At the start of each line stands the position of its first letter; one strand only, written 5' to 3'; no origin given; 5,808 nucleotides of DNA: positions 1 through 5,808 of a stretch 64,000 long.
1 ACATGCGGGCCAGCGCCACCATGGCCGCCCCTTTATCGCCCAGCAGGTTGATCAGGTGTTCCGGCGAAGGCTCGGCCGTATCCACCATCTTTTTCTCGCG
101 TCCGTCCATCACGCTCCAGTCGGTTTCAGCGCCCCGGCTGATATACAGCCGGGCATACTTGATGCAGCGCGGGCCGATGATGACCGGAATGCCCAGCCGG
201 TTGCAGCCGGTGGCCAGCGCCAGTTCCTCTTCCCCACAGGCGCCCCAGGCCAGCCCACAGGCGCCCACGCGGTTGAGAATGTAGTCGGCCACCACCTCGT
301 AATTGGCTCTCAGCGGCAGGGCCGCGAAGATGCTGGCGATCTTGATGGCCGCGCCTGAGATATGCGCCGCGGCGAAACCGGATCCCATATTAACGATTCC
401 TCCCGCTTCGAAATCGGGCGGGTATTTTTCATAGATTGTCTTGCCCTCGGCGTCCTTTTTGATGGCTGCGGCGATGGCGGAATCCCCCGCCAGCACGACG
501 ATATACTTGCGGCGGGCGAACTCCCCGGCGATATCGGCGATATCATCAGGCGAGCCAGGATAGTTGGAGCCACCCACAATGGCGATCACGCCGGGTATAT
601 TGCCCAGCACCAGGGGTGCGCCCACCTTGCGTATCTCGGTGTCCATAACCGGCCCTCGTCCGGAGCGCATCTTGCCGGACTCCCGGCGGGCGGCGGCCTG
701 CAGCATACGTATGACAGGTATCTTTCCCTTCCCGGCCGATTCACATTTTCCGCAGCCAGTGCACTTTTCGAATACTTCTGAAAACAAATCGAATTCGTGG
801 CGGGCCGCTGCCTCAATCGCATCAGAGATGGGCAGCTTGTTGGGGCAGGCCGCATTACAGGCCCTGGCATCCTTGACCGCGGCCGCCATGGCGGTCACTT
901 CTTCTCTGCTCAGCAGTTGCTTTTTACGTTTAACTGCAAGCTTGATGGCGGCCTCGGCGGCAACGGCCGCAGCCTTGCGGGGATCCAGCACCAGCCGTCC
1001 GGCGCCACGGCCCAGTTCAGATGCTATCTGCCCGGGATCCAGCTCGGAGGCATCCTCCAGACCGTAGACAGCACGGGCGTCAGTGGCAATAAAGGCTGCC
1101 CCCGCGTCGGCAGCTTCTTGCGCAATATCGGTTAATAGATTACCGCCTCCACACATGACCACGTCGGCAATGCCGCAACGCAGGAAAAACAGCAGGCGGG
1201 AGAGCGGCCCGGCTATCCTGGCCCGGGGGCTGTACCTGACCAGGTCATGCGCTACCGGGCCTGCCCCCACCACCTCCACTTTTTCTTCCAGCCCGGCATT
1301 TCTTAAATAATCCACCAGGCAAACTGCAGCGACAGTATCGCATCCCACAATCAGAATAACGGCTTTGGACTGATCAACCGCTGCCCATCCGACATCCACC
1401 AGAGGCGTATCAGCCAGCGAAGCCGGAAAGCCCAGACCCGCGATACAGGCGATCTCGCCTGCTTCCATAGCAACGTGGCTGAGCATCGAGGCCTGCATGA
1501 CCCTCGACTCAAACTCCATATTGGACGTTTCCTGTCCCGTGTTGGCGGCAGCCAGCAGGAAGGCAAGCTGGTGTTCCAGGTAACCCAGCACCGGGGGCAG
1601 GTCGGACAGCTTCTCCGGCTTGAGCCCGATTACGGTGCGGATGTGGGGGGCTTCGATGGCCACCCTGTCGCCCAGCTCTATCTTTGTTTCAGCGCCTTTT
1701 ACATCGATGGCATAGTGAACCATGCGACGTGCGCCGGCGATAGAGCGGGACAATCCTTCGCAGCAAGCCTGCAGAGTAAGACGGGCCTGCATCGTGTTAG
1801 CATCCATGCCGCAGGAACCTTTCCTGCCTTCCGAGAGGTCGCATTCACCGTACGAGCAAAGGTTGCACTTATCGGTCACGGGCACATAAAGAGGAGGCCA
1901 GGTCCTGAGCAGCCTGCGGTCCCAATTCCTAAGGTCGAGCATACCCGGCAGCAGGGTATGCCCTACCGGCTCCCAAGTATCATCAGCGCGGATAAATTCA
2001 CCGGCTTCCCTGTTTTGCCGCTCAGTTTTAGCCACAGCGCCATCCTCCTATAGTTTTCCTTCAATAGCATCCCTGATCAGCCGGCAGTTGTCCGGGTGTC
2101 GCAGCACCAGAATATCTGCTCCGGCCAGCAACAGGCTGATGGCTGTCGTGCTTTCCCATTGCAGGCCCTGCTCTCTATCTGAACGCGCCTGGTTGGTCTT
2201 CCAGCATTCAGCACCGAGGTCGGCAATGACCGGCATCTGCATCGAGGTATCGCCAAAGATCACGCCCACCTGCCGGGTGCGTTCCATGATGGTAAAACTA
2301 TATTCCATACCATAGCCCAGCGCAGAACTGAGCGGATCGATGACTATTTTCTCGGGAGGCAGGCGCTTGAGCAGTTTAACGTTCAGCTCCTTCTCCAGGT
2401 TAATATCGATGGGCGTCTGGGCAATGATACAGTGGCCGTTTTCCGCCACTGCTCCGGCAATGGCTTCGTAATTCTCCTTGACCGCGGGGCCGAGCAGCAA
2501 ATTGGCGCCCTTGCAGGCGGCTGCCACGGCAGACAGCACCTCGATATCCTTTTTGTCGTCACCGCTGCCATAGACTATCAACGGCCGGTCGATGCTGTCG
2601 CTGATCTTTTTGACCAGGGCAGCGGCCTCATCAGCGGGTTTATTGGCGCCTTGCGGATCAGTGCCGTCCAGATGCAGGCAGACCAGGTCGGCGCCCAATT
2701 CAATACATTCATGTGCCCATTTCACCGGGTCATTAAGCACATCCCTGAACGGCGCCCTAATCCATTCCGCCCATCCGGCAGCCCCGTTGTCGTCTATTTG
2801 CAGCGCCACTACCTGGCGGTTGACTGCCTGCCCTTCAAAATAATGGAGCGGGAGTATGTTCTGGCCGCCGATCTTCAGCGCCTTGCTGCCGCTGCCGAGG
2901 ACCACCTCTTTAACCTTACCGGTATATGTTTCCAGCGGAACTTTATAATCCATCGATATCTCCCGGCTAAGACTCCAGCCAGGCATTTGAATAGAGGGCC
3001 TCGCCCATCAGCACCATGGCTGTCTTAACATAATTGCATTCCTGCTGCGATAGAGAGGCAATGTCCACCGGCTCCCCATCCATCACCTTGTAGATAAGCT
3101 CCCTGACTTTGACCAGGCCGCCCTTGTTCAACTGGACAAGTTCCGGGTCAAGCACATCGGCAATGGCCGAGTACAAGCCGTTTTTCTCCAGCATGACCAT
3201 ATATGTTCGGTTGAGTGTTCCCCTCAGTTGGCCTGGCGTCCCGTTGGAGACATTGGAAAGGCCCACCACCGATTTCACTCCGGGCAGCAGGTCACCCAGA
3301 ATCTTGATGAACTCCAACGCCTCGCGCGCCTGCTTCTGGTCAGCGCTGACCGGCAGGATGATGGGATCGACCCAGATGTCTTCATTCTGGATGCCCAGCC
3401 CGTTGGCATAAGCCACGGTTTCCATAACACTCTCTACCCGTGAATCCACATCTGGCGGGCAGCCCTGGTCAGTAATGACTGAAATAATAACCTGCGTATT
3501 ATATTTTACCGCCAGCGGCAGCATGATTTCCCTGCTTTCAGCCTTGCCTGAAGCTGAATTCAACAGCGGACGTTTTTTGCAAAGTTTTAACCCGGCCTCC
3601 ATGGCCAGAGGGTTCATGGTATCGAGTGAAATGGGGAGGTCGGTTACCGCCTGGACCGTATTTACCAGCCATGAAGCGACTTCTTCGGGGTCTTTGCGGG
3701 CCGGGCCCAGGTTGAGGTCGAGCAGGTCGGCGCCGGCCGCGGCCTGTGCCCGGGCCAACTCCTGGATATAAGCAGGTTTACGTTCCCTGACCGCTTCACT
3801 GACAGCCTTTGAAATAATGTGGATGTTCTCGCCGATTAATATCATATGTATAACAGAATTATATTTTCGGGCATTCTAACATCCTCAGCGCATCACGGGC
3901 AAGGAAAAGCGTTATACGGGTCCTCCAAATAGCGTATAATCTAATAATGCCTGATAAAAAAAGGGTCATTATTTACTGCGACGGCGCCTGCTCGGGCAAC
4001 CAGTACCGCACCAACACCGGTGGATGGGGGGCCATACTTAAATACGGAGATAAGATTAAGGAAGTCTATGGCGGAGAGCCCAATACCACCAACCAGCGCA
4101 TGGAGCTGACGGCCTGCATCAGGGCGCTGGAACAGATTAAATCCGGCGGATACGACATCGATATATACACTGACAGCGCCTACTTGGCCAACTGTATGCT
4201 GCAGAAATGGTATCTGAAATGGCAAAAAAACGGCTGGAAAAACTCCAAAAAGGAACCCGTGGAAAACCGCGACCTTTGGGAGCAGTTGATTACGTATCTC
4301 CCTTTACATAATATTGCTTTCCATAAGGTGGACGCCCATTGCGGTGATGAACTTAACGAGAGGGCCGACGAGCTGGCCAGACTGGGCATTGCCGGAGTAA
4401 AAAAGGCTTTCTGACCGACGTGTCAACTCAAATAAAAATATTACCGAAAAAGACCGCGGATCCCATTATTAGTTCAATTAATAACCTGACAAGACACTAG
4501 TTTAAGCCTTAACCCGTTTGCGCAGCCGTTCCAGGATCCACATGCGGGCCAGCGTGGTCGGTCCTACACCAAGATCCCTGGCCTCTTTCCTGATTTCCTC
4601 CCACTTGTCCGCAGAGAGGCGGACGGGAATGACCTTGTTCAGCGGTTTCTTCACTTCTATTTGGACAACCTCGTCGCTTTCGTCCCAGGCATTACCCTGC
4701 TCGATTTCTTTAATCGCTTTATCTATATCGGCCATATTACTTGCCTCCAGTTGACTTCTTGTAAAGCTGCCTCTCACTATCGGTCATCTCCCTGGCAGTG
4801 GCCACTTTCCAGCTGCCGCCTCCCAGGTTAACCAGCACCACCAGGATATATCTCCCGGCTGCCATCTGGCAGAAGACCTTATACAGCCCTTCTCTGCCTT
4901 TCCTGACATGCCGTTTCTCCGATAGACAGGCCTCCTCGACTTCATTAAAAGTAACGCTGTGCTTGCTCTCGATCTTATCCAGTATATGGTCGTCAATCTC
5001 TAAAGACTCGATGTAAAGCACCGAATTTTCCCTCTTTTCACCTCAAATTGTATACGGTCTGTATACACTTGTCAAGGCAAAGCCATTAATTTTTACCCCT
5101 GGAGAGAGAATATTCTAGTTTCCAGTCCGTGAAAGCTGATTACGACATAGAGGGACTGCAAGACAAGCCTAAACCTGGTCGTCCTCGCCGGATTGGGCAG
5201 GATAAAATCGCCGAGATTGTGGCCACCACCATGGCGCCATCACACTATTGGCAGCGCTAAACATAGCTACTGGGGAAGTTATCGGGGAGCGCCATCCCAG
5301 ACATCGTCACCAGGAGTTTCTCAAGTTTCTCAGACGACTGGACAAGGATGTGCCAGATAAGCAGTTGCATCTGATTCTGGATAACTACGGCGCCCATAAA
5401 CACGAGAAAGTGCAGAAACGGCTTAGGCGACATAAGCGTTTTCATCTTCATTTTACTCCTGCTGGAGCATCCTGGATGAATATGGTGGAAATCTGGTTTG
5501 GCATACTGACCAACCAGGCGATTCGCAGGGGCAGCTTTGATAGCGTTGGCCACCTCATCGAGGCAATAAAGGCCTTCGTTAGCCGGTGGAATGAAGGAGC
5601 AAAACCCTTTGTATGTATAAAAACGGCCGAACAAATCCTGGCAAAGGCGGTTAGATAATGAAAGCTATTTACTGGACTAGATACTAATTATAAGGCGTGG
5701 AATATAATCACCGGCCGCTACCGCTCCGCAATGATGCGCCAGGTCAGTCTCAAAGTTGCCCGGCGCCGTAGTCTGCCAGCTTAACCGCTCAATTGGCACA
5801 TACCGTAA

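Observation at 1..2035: CdhA-family CODH homolog with every C-cluster ligand position substituted, encoded next to cdhD and acsE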

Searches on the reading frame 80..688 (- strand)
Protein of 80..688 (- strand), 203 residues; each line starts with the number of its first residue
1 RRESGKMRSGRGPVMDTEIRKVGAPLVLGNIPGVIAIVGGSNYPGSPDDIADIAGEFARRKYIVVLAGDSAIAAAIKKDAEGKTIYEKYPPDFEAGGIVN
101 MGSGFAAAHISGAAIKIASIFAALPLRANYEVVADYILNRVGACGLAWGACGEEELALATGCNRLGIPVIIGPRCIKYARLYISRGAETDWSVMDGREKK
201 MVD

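Call 101: search_solved_structures(query=window:80-688:-, max_evalue=0.01, show_alignments=5)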
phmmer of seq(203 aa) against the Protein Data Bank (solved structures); distinct sequences matched with E-value up to 0.01: 6.
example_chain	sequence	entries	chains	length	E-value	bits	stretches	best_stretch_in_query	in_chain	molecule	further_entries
8riu_A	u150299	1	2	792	9.2e-72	244.1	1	1-199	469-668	Acetyl-CoA decarbonylase/synthase complex subunit alpha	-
31ox_C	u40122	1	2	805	8.4e-59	201.8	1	3-199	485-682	Acetyl-CoA decarbonylase/synthase complex subunit alpha 2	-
3cf4_A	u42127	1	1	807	4.2e-58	199.5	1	2-198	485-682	Acetyl-CoA decarboxylase/synthase alpha subunit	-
9c0q_A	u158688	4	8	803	1.2e-55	191.6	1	2-199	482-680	Acetyl-CoA decarbonylase/synthase complex subunit alpha 2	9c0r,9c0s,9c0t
6yua_A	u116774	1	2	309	0.00056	22.8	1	12-172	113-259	CO dehydrogenase/acetyl-CoA synthase complex, beta subunit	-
6ytt_A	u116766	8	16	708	0.0031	20.4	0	12-171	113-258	CO dehydrogenase/acetyl-CoA synthase complex, beta subunit | CO-methylating acetyl-CoA synthase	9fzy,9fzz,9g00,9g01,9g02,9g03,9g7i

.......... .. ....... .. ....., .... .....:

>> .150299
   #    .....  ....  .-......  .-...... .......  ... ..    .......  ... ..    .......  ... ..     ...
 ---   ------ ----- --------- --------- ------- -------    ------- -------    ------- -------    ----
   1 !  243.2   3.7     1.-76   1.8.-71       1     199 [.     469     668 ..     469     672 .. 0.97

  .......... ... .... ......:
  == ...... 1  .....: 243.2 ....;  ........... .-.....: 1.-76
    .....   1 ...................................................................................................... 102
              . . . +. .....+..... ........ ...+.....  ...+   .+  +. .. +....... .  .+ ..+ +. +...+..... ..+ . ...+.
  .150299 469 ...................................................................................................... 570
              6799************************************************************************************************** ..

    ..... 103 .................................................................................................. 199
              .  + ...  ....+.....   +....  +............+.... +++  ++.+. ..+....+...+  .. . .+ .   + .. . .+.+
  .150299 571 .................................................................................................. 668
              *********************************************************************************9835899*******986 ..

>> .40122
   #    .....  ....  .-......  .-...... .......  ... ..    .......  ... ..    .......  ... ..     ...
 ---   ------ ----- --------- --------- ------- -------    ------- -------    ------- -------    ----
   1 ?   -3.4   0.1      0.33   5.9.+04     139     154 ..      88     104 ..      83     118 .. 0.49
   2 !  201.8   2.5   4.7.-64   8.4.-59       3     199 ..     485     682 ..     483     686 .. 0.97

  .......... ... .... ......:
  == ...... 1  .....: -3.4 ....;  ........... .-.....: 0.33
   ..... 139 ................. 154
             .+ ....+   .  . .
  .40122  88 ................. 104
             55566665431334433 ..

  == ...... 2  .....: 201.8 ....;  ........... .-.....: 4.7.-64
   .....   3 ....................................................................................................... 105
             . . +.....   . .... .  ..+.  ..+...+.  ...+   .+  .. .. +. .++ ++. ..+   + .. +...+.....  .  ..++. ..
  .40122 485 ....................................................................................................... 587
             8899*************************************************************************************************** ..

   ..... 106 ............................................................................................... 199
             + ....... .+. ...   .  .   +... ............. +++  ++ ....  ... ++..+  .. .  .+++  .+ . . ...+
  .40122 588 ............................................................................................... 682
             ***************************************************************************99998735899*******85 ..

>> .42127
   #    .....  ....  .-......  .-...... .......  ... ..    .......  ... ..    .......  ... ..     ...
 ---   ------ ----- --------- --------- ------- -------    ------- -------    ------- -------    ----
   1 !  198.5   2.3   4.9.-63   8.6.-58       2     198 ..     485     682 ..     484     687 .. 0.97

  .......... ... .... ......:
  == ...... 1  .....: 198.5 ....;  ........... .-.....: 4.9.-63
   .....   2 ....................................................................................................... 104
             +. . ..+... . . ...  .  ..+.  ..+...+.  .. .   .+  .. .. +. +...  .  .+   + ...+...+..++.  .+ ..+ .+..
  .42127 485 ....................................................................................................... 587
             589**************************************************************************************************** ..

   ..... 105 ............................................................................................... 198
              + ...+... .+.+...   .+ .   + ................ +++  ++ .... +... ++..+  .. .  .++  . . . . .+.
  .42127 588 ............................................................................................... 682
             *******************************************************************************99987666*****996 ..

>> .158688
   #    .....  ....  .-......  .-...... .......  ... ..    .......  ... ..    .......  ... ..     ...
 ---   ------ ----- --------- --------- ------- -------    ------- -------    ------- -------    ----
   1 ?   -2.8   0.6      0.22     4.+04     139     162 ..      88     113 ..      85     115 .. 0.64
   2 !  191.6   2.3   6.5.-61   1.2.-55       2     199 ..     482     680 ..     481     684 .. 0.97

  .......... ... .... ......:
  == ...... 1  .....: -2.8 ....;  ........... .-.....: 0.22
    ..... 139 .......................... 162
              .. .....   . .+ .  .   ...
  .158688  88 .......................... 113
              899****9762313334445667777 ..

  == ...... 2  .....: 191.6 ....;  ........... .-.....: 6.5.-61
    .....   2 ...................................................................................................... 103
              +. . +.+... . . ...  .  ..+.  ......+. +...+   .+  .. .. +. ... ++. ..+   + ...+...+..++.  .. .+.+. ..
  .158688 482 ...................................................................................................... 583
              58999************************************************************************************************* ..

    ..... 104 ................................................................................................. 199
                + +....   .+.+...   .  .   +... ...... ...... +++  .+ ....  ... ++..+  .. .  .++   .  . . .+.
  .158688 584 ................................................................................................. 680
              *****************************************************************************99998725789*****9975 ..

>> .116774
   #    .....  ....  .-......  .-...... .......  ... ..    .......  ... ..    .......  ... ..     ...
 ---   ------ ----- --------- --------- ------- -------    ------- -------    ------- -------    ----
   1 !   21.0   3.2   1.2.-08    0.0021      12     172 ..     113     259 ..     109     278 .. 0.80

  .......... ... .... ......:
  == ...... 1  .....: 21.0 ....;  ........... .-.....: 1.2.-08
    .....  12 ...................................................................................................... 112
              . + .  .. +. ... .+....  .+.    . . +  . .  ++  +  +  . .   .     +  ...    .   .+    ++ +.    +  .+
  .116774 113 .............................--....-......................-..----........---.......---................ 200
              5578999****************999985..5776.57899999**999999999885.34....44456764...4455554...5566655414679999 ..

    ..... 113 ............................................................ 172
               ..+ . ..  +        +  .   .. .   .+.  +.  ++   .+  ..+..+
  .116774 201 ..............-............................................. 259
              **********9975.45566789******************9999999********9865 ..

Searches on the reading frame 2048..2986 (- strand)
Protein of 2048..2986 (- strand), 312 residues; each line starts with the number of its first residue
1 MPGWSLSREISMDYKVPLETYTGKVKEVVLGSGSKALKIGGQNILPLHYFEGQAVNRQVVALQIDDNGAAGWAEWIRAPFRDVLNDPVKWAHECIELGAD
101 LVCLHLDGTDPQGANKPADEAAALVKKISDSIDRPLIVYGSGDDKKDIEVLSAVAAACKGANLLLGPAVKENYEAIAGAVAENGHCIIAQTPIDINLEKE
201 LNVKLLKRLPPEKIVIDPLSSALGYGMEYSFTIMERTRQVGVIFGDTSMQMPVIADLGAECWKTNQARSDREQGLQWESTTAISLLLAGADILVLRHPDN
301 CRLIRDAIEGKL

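Call 8: search_protein_families(library=ncbifam, proteins=[window:2048-2986:-], max_evalue=0.00001)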
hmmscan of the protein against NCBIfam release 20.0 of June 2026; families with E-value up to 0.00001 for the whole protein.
window:2048-2986:- (312 aa): 7 families
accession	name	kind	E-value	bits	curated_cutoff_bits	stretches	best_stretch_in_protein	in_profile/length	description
NF003376.0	PRK04452.1-2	subfamily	1.7e-101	339.2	280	1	12-309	1-309/313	acetyl-CoA decarbonylase/synthase complex subunit delta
NF003377.0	PRK04452.1-3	subfamily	1.6e-95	320.6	527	1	12-309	1-310/432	acetyl-CoA decarbonylase/synthase complex subunit delta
NF003375.0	PRK04452.1-1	subfamily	3.2e-70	237.3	488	1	13-309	103-421/442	acetyl-CoA decarbonylase/synthase complex subunit delta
NF040759.1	WLP_AcsD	exception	5.8e-68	229.4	430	1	14-309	1-309/312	acetyl-CoA decarbonylase/synthase complex subunit delta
TIGR00381.1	cdhD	equivalog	7.2e-63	212.6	252.9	1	11-307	61-369/389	CO dehydrogenase/acetyl-CoA synthase subunit delta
NF003378.0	PRK04452.1-4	subfamily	2.4e-59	201.1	634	1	10-306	57-360/384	acetyl-CoA decarbonylase/synthase complex subunit delta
NF003195.0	PRK04165.1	equivalog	8.9e-12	44.6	306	1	21-300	57-301/450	acetyl-CoA decarbonylase/synthase complex subunit gamma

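Call 9: search_protein_families(library=pfam, proteins=[window:2048-2986:-], max_evalue=0.00001)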
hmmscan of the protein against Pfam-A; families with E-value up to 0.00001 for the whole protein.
window:2048-2986:- (312 aa): 1 family
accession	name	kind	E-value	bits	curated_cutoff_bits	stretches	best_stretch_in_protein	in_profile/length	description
PF03599.22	CdhD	-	1.4e-40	139.7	24.8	1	27-301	1-246/387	CO dehydrogenase/acetyl-CoA synthase delta subunit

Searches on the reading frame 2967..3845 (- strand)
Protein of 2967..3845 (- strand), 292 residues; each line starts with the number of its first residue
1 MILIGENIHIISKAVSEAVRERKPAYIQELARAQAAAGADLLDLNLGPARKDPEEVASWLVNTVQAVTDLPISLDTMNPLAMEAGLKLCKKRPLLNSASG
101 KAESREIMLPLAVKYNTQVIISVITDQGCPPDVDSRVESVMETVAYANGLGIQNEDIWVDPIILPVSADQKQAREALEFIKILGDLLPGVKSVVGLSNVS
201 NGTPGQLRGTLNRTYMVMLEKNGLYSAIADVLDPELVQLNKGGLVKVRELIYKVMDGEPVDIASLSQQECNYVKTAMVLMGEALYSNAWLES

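Call 8: search_protein_families(library=ncbifam, proteins=[window:2967-3845:-], max_evalue=0.00001)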
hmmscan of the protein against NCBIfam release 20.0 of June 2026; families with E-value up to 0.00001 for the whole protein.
window:2967-3845:- (292 aa): 4 families
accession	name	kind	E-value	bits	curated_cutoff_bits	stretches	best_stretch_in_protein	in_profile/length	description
NF005719.0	PRK07535.1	domain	1e-68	231.4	259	1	1-291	1-256/268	methyltetrahydrofolate:corrinoid/iron-sulfur protein methyltransferase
NF040758.1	CODH_ACS_meth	exception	3.6e-55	187.1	370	1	2-242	5-244/261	carbon monoxide dehydrogenase/acetyl-CoA synthase methytransferase subunit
TIGR02082.1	metH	equivalog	6.2e-23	80.4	1010.85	1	2-231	344-586/1182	methionine synthase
NF007024.0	PRK09490.1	equivalog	1.8e-11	42.6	1497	1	4-224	363-596/1234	methionine synthase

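Call 9: search_protein_families(library=pfam, proteins=[window:2967-3845:-], max_evalue=0.00001)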
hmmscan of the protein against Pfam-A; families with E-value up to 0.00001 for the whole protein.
window:2967-3845:- (292 aa): 2 families
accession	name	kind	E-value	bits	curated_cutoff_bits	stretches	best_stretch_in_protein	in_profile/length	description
PF00809.28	Pterin_bind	-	5.8e-21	75.7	25.5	1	22-205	18-213/244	Pterin binding enzyme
PF03599.22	CdhD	-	1.4e-07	31.1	24.8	1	50-127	79-154/387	CO dehydrogenase/acetyl-CoA synthase delta subunit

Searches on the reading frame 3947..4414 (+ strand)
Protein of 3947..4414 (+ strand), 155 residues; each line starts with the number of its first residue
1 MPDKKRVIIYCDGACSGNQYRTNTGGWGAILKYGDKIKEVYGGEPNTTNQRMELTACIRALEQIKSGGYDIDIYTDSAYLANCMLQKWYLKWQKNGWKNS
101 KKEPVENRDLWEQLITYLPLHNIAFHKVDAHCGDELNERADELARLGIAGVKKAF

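Call 8: search_protein_families(library=ncbifam, proteins=[window:3947-4414:+], max_evalue=0.00001)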
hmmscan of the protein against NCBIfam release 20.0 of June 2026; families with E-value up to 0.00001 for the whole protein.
window:3947-4414:+ (155 aa): 4 families
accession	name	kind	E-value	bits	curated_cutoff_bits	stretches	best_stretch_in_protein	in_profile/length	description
NF001236.0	PRK00203.1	equivalog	1e-49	168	160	1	4-152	2-145/151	ribonuclease HI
NF006433.0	PRK08719.1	subfamily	8.6e-23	80.8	170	1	5-145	3-142/147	ribonuclease H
NF005116.0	PRK06548.1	equivalog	1e-13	51.6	280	1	25-146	21-138/161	ribonuclease H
NF041306.1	RnaseHI_Halo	equivalog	6.6e-07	29.4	300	1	5-144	68-191/197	ribonuclease HI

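Call 9: search_protein_families(library=pfam, proteins=[window:3947-4414:+], max_evalue=0.00001)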
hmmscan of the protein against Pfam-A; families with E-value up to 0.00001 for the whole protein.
window:3947-4414:+ (155 aa): 1 family
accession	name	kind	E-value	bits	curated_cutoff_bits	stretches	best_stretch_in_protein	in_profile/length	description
PF00075.30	RNase_H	-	1.6e-37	129.2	25.8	1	5-147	2-139/141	RNase H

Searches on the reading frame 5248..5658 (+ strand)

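Call 74: search_protein_families(library=pfam, proteins=[window:5248-5658:+], max_evalue=0.0001)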
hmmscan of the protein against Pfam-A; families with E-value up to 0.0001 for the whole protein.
window:5248-5658:+ (136 aa): 1 family
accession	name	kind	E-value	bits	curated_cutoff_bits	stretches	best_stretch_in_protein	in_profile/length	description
PF13358.12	DDE_3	-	8.4e-17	61.8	28.6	1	1-103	41-145/146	DDE superfamily endonuclease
